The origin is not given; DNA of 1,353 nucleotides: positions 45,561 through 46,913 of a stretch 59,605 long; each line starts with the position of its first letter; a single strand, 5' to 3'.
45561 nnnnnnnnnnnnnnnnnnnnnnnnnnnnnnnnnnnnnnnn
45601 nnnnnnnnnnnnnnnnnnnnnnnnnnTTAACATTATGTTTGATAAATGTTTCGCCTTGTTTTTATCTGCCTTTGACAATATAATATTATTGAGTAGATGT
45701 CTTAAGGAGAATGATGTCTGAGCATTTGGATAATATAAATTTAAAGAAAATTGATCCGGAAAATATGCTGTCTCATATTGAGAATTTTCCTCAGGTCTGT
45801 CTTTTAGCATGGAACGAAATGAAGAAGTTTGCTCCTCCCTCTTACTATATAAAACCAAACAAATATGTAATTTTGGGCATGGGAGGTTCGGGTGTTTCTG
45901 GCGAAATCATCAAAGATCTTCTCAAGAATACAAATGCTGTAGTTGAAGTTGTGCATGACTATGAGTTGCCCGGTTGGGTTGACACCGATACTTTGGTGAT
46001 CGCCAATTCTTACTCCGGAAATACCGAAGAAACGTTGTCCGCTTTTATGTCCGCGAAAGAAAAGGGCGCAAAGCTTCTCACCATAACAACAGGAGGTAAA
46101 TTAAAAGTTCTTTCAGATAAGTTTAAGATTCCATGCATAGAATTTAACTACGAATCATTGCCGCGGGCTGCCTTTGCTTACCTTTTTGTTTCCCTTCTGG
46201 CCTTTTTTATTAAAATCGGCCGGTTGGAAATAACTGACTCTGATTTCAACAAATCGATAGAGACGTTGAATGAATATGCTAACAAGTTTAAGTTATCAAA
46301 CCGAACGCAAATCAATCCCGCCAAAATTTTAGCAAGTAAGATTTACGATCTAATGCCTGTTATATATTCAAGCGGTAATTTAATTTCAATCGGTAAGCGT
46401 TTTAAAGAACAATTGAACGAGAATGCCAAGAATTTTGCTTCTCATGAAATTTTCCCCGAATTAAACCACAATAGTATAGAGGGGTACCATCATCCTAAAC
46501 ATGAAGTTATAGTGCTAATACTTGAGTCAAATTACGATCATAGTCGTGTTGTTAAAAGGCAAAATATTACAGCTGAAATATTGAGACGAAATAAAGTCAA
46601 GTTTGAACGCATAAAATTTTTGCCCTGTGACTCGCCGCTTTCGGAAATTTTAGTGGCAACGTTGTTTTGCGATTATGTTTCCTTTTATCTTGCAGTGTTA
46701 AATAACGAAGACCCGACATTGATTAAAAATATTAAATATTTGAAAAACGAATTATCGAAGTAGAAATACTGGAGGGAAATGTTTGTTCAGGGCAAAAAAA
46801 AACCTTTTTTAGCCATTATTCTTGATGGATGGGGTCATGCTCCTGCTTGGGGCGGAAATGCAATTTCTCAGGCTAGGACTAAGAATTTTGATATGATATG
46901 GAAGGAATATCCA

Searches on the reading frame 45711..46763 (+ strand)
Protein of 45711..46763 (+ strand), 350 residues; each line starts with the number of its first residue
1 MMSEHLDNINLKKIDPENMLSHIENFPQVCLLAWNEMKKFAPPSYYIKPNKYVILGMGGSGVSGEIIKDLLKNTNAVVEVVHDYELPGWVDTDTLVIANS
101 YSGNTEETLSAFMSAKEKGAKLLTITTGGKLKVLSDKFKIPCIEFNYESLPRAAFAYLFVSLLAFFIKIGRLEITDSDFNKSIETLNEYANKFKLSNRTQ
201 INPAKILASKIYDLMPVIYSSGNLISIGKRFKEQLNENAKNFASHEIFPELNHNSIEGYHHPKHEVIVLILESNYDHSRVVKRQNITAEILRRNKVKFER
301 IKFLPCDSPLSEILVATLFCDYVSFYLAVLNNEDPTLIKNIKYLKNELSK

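Call 68: search_protein_families(library=pfam, proteins=[window:45711-46763:+])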
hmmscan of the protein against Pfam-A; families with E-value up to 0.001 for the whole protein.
window:45711-46763:+ (350 aa): 2 families
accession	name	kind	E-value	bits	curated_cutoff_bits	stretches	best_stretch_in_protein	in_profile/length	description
PF10432.14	bact-PGI_C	-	2.2e-39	135.3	24.5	1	202-348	3-151/151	Bacterial phospho-glucose isomerase C-terminal SIS domain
PF01380.27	SIS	-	4.9e-09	36.5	25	1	47-127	3-88/131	SIS domain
